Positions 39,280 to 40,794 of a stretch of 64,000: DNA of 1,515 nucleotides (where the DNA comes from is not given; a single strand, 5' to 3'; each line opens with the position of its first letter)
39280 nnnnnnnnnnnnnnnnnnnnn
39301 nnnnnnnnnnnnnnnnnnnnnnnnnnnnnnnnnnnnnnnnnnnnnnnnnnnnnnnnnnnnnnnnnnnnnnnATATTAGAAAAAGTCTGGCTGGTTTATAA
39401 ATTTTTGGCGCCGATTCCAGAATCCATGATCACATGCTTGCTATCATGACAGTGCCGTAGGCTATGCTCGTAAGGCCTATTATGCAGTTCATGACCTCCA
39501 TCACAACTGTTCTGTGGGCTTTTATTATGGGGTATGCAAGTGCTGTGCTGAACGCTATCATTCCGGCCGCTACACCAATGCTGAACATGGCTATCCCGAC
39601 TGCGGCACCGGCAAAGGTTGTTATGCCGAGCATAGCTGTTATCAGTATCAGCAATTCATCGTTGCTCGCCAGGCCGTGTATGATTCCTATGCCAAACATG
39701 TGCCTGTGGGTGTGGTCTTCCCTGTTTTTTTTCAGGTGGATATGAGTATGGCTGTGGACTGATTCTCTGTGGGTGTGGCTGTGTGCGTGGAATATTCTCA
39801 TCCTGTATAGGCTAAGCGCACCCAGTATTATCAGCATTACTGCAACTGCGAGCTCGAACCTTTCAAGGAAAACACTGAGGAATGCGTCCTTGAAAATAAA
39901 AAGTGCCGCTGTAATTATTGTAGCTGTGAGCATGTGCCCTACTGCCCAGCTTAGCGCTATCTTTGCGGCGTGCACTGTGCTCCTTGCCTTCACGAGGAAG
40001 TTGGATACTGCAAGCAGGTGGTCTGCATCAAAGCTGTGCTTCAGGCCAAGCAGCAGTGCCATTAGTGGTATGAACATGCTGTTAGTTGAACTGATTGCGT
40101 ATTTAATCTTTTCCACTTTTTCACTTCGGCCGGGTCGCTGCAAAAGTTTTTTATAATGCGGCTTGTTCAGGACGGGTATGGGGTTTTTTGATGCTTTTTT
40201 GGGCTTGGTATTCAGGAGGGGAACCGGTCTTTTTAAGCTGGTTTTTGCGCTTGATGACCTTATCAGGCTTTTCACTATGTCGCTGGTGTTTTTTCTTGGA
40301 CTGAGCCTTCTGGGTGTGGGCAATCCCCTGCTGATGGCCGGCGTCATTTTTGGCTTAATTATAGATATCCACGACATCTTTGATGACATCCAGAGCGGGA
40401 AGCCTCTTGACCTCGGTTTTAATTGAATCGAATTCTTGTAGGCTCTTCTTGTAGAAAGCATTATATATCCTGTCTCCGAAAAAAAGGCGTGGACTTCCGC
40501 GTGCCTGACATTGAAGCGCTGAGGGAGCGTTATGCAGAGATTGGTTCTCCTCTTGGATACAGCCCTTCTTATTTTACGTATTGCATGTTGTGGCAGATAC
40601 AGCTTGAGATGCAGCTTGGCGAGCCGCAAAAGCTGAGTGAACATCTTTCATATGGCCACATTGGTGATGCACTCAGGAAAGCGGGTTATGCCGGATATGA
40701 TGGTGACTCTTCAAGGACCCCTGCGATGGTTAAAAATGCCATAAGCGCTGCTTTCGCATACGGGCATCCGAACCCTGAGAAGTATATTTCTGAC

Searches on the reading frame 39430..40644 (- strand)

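Call 69: search_protein_families(library=pfam, proteins=[window:39430-40644:-], max_evalue=0.001)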
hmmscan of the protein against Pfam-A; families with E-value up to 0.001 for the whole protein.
window:39430-40644:- (404 aa): 1 family
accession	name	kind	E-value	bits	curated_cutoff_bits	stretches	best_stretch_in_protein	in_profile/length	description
PF13386.12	DsbD_2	-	0.00061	20.2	24.9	1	228-397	34-197/199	Cytochrome C biogenesis protein transmembrane region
